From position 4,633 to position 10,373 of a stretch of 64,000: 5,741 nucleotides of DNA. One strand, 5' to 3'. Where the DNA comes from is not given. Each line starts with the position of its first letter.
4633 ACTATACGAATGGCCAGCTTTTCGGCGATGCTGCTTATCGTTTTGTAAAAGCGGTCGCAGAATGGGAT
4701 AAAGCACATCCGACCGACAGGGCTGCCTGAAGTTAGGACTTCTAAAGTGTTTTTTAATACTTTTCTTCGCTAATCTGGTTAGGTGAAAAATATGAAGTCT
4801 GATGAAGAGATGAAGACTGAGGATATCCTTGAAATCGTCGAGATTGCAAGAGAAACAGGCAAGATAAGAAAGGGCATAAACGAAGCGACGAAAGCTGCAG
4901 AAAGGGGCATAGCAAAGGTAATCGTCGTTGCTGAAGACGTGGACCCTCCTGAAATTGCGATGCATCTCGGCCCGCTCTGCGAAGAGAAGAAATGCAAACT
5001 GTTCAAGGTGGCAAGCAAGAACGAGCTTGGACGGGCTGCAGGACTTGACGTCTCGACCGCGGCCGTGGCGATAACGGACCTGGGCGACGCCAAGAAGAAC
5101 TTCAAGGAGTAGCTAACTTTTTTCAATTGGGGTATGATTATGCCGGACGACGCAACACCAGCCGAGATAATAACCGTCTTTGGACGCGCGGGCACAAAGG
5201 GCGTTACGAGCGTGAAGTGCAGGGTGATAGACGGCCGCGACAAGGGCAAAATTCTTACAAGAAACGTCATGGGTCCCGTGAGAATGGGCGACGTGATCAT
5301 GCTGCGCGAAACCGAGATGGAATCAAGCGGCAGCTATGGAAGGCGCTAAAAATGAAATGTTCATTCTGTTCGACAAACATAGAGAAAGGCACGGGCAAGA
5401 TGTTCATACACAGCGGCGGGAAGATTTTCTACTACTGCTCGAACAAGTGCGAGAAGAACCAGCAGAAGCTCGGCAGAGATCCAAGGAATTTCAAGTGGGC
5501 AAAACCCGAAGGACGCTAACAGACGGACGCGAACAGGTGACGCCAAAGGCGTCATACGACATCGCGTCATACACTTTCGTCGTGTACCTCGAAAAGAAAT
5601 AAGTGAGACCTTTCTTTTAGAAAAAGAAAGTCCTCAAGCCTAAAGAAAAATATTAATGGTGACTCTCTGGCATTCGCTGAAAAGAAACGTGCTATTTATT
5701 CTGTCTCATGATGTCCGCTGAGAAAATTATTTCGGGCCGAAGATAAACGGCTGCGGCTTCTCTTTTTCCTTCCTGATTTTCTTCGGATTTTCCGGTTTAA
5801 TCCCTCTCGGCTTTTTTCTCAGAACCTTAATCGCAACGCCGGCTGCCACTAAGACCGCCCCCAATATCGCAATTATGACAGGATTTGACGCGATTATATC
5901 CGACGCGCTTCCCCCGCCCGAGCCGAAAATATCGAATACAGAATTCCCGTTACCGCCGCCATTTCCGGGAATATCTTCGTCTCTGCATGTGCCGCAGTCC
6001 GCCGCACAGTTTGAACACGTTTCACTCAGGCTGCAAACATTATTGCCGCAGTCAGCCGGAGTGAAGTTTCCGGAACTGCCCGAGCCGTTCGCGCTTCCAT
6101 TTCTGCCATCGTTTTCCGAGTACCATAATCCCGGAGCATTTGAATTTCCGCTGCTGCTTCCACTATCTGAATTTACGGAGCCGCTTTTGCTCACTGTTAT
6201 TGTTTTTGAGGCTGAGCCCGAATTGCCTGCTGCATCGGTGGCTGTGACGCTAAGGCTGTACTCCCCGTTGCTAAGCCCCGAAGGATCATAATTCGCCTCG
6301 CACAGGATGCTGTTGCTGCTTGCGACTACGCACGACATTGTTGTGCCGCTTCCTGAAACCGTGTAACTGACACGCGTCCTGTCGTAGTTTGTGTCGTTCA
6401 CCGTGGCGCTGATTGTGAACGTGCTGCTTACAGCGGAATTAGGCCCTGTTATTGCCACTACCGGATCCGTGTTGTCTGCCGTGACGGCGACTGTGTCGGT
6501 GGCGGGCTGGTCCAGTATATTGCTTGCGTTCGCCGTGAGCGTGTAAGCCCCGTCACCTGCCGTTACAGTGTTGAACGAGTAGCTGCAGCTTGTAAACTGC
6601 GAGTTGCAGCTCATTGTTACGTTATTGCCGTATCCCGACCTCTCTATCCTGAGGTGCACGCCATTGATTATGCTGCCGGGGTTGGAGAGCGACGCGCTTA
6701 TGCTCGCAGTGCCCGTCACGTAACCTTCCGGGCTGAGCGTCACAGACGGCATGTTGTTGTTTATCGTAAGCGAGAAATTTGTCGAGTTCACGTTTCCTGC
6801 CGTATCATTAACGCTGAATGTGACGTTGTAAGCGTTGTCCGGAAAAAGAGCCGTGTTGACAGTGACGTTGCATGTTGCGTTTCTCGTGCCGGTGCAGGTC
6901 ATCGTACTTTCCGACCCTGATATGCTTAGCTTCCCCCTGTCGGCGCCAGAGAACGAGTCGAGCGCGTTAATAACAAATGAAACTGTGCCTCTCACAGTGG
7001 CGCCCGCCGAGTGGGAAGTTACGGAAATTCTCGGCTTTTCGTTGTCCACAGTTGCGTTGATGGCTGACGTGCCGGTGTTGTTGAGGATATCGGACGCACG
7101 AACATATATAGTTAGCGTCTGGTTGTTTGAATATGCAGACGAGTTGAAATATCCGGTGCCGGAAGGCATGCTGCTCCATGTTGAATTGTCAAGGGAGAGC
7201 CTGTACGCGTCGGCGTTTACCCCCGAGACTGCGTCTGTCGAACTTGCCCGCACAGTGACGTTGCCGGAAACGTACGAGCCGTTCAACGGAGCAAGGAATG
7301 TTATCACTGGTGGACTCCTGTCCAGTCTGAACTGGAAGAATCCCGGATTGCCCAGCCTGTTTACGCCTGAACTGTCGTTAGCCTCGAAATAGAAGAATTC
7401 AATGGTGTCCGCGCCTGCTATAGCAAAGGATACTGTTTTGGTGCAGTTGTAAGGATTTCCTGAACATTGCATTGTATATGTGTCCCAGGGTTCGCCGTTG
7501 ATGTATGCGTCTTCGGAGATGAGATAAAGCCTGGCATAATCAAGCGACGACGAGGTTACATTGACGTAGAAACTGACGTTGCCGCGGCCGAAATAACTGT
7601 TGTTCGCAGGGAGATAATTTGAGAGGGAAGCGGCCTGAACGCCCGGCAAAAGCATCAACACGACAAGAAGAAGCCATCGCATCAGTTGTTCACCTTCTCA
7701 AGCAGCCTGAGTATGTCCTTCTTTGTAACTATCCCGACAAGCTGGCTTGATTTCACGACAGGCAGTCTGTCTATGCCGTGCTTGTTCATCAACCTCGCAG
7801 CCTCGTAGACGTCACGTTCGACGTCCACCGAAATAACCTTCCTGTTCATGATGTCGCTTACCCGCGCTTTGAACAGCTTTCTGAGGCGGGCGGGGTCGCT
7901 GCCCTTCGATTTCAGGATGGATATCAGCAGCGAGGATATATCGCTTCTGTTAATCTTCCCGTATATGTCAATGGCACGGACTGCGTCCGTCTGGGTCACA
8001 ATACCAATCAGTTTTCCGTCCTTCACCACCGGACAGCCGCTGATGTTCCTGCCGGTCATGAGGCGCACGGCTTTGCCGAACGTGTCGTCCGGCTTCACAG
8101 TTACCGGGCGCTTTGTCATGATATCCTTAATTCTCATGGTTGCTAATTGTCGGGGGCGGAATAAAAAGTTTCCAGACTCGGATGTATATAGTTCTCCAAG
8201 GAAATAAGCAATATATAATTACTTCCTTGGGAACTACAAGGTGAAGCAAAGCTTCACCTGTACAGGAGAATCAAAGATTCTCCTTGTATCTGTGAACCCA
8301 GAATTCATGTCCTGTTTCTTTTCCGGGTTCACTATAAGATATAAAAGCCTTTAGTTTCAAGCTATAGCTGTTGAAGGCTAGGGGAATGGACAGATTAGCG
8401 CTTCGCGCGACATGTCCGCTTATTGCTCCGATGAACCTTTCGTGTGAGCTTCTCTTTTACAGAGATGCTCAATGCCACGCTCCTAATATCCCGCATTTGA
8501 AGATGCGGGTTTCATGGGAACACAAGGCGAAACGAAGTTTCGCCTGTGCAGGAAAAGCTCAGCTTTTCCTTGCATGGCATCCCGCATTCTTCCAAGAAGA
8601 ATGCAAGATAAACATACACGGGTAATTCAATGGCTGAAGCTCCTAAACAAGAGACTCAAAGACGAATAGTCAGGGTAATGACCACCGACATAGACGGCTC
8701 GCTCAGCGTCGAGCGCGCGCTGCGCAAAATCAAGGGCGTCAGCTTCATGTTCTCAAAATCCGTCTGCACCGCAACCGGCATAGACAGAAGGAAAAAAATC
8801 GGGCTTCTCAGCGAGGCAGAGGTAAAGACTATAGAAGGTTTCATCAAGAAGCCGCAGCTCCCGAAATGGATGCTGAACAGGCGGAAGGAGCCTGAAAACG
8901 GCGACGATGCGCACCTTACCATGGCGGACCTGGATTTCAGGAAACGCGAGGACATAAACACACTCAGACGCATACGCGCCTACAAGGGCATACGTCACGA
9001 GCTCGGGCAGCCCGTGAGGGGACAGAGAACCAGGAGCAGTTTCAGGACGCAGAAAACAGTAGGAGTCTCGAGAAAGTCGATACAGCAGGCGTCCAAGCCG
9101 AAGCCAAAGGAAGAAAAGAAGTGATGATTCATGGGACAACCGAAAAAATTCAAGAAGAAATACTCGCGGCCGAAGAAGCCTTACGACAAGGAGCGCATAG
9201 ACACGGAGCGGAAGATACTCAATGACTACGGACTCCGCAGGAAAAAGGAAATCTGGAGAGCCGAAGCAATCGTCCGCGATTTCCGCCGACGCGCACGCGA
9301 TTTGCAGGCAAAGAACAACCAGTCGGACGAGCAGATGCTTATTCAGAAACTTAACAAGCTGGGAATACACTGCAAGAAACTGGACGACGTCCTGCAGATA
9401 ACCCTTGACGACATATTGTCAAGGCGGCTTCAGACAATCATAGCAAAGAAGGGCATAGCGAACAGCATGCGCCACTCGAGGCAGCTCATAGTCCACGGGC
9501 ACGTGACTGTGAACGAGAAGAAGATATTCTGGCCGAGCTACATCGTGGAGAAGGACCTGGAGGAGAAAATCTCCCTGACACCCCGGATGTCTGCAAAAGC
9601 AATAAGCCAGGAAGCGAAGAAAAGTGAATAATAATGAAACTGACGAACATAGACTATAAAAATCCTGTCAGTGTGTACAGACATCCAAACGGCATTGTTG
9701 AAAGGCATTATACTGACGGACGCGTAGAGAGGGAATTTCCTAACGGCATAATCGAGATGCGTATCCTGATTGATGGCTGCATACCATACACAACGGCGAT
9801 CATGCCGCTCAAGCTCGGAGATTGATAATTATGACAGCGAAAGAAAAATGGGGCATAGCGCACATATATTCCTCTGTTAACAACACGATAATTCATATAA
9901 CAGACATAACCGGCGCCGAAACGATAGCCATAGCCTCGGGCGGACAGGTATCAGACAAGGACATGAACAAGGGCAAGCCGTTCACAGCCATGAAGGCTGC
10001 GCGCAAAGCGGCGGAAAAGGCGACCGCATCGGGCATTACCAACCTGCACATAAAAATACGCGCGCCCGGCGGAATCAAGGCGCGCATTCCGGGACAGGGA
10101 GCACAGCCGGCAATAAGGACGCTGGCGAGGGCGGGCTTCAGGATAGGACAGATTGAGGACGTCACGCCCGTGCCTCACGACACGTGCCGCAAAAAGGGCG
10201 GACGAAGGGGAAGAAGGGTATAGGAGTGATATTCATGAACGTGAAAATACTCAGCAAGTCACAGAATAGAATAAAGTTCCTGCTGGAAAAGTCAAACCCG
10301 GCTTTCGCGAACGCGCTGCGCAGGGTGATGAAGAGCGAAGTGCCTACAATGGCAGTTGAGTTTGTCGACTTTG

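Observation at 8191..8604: Two colinear four-hairpin modules with compensatory stem changes in the 490-bp gap upstream of the S13-S4-S11-RpoD operon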

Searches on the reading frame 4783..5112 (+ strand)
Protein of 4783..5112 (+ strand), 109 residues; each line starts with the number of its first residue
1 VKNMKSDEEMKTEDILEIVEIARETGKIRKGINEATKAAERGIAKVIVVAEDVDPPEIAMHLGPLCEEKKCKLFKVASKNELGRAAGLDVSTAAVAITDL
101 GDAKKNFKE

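Call 60: search_protein_families(library=pfam, proteins=[window:4783-5112:+])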
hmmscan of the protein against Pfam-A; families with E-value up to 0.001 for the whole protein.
window:4783-5112:+ (109 aa): 1 family
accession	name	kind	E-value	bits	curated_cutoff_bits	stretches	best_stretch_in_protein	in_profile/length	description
PF01248.31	Ribosomal_L7Ae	-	1.3e-24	86.1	22.1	1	15-105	3-93/95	Ribosomal protein L7Ae/L30e/S12e/Gadd45 family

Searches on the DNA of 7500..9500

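Call 3: search_rna_families(source=window, start=7500, end=9500, threshold=evalue, max_evalue=10, show_alignments=5)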
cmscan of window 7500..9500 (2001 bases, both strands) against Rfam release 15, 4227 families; matches with E-value up to 10: 9.
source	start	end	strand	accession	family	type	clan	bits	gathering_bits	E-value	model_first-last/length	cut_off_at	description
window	8180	8300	-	RF02312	TtnuHACA5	Gene; snRNA; snoRNA; HACA-box;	-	33.9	100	0.00067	1-132/132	no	Tetrahymena snoRNA TtnuHACA5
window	8187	8238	-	RF03225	mir-2763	Gene; miRNA;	-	22.9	50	0.12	1-83/83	no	mir-2763 microRNA precursor family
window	8280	8346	-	RF03898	mir-7616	Gene; miRNA;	-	19.9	100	1.4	1-67/67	no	mir-7616 microRNA precursor family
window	8120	8250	+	RF00225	IRES_Tobamo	Cis-reg; IRES;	-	19.5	50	6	1-151/151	no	Tobamovirus internal ribosome entry site (IRES)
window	8025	8143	-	RF00312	snoZ206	Gene; snRNA; snoRNA; CD-box;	-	19.4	50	1.9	1-129/129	no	Small nucleolar RNA Z206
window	8499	8619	-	RF00414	SNORA22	Gene; snRNA; snoRNA; HACA-box;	-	18.5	80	3.7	1-134/134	no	Small nucleolar RNA SNORA22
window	8866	8930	+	RF01134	sR30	Gene; snRNA; snoRNA; CD-box;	-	17.8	38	0.15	1-57/57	no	Small nucleolar RNA sR30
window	8211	8330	-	RF00414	SNORA22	Gene; snRNA; snoRNA; HACA-box;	-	17.7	80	5.5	1-134/134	no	Small nucleolar RNA SNORA22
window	8519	8654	-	RF01398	isrP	Gene; sRNA;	-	15.7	45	6.7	1-148/148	no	isrP Hfq binding RNA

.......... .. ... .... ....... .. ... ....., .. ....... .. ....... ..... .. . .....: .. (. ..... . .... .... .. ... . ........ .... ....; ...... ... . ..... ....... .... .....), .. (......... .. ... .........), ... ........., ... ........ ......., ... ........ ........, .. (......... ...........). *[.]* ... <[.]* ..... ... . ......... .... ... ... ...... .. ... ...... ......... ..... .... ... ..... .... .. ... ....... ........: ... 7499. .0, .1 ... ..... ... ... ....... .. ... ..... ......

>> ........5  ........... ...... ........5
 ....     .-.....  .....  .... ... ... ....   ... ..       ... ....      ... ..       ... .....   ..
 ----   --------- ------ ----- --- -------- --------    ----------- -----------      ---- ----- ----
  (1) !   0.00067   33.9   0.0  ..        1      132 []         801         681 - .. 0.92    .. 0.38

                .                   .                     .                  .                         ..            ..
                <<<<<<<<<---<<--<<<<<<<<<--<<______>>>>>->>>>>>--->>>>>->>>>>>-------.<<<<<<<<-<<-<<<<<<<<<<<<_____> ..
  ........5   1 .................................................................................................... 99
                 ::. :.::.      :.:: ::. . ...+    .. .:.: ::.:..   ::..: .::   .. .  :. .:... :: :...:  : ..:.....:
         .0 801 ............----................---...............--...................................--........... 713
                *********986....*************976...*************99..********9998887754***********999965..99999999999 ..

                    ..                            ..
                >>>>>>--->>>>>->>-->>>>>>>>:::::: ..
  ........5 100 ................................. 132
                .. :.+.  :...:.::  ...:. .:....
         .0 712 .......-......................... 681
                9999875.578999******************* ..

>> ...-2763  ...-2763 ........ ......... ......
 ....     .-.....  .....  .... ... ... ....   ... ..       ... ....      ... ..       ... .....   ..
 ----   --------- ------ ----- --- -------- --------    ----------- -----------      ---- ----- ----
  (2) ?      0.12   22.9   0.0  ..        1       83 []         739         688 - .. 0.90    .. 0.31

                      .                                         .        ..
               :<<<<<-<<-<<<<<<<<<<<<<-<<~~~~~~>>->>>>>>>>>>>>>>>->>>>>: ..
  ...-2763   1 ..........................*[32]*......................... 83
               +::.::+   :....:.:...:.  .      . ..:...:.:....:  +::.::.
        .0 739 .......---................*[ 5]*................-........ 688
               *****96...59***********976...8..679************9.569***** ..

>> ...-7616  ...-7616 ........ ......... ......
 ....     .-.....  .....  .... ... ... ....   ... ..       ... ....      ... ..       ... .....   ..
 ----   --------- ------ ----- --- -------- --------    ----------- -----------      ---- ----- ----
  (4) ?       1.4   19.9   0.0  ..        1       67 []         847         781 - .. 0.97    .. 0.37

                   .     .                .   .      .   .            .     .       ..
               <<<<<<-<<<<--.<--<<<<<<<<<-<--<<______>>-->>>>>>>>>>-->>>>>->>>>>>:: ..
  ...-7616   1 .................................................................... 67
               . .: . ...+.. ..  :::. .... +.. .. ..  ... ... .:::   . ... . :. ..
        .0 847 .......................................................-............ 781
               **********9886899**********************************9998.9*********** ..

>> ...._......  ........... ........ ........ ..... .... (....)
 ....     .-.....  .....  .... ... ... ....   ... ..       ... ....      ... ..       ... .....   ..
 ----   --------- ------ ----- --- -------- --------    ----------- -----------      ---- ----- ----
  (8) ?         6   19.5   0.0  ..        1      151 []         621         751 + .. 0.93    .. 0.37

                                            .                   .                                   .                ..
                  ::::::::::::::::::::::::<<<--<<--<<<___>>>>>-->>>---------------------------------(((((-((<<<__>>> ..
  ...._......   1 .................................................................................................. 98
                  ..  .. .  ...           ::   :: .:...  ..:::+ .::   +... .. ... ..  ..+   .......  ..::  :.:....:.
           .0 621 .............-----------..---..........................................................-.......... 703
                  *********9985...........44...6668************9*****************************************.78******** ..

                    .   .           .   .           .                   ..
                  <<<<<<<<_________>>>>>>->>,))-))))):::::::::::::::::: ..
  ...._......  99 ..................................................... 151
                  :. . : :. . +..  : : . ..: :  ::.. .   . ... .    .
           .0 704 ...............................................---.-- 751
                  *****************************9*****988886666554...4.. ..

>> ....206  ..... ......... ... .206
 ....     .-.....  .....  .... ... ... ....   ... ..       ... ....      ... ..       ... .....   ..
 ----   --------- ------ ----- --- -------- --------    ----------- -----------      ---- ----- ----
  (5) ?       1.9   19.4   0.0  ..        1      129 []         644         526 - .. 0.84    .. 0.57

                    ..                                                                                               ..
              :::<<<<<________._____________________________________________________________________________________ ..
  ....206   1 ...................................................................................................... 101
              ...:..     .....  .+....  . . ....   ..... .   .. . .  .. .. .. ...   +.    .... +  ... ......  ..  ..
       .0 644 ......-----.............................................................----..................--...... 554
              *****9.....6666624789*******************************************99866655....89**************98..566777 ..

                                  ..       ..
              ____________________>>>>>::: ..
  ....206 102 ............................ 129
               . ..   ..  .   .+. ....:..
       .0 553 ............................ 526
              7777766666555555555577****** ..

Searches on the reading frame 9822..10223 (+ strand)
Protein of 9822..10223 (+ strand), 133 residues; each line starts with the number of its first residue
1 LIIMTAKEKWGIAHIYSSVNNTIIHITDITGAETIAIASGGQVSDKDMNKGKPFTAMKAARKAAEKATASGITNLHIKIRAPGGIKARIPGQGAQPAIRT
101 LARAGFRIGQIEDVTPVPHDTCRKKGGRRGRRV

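Call 60: search_protein_families(library=pfam, proteins=[window:9822-10223:+])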
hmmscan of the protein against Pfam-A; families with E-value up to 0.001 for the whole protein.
window:9822-10223:+ (133 aa): 1 family
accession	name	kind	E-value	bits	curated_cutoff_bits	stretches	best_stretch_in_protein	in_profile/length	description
PF00411.24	Ribosomal_S11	-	1e-38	132.6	25.1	1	11-129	1-110/110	Ribosomal protein S11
